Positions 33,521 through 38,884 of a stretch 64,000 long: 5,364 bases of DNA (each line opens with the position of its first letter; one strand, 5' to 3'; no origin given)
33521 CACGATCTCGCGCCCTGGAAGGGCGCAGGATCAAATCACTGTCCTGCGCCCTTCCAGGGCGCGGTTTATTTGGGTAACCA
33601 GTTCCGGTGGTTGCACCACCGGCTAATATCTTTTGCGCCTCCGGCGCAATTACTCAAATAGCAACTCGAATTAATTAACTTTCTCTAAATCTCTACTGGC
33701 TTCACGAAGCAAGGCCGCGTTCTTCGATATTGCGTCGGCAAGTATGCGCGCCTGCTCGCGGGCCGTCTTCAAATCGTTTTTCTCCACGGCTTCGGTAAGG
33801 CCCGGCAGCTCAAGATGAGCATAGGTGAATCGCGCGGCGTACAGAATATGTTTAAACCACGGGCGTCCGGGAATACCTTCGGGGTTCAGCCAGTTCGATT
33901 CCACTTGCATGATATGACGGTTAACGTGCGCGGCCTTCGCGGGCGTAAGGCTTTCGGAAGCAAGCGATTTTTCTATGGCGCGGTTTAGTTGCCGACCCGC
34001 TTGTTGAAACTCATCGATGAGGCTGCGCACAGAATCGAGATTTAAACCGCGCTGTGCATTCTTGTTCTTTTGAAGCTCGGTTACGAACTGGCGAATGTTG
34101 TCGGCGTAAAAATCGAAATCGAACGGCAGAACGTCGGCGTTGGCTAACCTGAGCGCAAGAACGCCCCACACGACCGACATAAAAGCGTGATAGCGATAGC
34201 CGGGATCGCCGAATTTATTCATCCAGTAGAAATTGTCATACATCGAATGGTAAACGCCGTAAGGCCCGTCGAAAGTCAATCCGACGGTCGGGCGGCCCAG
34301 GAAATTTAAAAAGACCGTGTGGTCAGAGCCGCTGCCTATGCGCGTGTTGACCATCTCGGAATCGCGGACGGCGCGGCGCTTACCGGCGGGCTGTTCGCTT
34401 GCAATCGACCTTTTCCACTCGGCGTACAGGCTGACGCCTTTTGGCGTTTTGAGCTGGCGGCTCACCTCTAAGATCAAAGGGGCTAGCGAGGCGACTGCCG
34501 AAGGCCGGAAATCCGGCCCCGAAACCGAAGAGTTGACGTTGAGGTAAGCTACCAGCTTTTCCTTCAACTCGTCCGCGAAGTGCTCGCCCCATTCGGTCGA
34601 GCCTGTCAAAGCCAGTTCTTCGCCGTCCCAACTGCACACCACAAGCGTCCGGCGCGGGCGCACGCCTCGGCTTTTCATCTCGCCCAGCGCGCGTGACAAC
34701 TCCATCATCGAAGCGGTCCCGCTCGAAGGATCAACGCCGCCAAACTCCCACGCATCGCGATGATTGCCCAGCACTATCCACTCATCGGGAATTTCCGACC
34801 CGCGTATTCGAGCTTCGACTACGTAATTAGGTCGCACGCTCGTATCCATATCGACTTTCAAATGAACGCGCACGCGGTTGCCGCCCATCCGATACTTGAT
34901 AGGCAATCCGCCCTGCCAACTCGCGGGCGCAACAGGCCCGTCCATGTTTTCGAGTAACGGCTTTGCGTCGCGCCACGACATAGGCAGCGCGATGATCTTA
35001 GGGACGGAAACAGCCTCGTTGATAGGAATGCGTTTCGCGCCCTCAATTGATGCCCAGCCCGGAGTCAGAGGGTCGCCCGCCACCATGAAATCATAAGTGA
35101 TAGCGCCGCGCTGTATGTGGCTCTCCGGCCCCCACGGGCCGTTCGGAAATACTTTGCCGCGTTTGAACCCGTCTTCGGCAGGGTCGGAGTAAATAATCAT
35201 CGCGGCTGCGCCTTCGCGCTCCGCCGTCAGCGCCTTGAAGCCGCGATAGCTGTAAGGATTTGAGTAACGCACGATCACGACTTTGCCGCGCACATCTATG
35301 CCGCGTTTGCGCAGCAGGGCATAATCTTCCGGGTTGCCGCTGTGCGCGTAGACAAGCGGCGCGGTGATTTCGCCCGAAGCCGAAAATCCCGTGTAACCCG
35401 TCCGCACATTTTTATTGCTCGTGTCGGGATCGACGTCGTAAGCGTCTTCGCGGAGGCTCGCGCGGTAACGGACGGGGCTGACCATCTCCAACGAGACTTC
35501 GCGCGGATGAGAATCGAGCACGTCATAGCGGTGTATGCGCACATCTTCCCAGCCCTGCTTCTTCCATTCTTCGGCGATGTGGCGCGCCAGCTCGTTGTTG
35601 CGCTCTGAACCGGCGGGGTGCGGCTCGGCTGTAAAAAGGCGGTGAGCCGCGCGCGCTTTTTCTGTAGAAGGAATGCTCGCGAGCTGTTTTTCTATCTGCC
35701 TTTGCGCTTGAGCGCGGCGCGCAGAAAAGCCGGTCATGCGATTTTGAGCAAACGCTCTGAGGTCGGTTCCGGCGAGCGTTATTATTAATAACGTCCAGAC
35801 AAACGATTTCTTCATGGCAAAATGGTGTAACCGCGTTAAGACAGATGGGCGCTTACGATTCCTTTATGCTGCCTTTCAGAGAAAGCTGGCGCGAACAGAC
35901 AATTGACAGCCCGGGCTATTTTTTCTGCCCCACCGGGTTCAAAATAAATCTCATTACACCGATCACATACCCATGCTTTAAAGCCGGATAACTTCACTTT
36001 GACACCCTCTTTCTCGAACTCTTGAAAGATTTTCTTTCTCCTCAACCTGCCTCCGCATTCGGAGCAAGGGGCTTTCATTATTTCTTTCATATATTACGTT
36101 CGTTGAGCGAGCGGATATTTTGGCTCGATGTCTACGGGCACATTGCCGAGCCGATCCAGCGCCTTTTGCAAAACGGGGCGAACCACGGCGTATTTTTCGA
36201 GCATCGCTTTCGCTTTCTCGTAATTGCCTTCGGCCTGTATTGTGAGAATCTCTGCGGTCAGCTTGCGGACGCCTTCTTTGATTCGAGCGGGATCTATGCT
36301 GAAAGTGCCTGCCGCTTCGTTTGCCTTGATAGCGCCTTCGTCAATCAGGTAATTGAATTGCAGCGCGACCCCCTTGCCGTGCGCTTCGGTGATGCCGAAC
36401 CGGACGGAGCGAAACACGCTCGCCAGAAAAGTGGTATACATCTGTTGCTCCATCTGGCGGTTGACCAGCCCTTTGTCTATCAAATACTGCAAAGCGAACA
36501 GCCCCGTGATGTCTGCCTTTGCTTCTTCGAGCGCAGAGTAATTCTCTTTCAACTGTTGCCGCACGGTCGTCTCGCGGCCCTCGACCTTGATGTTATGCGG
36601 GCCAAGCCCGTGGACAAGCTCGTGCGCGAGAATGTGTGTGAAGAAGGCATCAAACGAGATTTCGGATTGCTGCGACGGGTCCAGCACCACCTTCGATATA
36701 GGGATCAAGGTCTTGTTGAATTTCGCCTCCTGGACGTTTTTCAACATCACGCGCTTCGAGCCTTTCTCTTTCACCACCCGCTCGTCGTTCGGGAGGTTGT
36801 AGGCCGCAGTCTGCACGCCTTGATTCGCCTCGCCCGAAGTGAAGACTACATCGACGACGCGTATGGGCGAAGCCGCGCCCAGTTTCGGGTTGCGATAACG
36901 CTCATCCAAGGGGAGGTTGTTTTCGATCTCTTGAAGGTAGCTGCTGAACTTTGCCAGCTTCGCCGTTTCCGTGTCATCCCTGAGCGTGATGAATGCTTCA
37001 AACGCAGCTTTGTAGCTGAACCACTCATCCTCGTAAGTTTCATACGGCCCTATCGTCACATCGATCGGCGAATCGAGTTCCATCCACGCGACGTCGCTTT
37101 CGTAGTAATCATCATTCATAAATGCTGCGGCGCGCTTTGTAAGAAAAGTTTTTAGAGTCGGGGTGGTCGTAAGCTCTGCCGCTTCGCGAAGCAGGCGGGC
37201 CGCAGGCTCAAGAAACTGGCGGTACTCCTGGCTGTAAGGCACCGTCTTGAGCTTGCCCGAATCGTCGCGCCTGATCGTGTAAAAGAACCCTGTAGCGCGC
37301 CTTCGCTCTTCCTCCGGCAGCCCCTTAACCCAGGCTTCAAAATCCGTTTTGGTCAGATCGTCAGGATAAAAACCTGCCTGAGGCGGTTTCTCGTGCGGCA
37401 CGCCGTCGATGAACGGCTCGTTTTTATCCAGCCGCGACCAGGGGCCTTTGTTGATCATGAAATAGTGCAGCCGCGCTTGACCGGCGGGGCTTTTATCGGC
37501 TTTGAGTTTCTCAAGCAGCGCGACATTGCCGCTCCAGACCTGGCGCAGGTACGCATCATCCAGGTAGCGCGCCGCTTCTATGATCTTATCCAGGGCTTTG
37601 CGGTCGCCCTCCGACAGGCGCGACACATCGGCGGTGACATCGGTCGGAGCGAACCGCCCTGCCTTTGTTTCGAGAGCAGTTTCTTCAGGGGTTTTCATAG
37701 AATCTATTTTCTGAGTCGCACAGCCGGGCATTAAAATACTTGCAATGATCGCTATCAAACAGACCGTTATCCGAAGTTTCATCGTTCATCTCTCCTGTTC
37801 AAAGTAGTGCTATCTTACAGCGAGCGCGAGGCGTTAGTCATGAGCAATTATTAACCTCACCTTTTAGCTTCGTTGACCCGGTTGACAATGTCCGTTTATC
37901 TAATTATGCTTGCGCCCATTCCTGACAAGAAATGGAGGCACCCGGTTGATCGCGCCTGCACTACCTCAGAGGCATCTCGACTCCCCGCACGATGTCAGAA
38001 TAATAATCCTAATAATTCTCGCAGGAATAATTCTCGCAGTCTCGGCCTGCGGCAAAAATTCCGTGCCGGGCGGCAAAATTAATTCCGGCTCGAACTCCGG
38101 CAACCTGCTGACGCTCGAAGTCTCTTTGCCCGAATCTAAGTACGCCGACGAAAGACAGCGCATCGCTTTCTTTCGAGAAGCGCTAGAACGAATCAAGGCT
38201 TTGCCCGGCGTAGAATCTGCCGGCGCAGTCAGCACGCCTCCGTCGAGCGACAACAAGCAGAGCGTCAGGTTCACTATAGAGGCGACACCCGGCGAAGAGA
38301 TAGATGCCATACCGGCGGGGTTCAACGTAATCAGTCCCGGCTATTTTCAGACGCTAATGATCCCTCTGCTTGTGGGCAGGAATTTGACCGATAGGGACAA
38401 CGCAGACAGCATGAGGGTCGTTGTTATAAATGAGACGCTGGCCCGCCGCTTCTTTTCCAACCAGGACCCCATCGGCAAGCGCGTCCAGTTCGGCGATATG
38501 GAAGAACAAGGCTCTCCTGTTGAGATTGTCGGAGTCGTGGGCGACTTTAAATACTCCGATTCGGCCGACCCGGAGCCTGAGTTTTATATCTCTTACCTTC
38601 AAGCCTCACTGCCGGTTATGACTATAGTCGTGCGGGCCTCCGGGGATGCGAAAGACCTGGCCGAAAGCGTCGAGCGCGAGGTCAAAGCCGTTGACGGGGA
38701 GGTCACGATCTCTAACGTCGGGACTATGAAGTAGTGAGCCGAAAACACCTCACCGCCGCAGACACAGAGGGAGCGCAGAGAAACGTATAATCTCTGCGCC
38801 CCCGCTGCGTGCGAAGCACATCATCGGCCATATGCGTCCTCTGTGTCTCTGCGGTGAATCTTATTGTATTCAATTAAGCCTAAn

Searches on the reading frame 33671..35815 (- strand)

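Call 60: search_protein_families(library=pfam, proteins=[window:33671-35815:-], max_evalue=0.0001)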
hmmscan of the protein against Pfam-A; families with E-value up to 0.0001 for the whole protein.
window:33671-35815:- (714 aa): 3 families
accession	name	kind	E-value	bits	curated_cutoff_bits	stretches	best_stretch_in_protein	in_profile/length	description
PF04253.20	TFR_dimer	-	1.6e-22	80.2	27.1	1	591-703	1-120/121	Transferrin receptor-like dimerisation domain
PF04389.22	Peptidase_M28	-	1.4e-15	57.9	21.3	1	335-529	4-174/193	Peptidase family M28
PF02225.27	PA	-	5.3e-09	36.5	23.9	1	150-235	1-88/95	PA domain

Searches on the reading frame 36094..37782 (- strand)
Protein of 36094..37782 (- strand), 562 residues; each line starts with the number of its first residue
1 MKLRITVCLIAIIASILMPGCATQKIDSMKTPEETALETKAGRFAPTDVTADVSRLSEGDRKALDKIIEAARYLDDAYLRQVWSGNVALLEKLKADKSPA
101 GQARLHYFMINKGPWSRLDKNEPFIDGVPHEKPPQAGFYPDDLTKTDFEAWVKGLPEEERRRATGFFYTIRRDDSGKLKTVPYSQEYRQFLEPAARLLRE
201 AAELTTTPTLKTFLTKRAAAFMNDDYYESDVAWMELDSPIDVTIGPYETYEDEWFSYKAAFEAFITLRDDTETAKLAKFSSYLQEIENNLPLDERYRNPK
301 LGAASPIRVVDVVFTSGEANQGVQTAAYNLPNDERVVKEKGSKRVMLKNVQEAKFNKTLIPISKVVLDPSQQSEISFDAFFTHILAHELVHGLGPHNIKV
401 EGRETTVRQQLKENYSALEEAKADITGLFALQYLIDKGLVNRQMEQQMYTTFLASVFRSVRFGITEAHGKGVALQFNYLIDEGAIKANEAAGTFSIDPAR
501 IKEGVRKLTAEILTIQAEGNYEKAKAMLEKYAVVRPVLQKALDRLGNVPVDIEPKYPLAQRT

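Call 60: search_protein_families(library=pfam, proteins=[window:36094-37782:-], max_evalue=0.0001)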
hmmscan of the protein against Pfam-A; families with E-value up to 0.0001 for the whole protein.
window:36094-37782:- (562 aa): 1 family
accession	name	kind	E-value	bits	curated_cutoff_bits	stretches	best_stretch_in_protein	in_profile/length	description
PF03571.21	Peptidase_M49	-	7.4e-15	54.8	21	1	186-394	100-306/548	Peptidase family M49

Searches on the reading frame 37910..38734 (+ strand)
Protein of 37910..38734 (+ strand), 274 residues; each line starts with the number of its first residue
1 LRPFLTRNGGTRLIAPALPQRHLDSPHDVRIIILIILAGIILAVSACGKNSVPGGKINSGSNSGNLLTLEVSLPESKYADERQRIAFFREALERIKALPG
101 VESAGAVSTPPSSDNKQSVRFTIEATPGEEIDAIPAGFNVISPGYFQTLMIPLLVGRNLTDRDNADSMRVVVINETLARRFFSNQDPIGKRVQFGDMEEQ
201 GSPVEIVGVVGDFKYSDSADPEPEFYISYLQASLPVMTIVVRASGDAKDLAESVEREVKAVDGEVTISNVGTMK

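Call 60: search_protein_families(library=pfam, proteins=[window:37910-38734:+], max_evalue=0.0001)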
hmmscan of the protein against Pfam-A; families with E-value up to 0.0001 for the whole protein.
window:37910-38734:+ (274 aa): 1 family
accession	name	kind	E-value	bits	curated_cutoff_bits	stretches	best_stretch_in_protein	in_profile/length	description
PF12704.14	MacB_PCD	-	1.2e-17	65.3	27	1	62-252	35-202/207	MacB-like periplasmic core domain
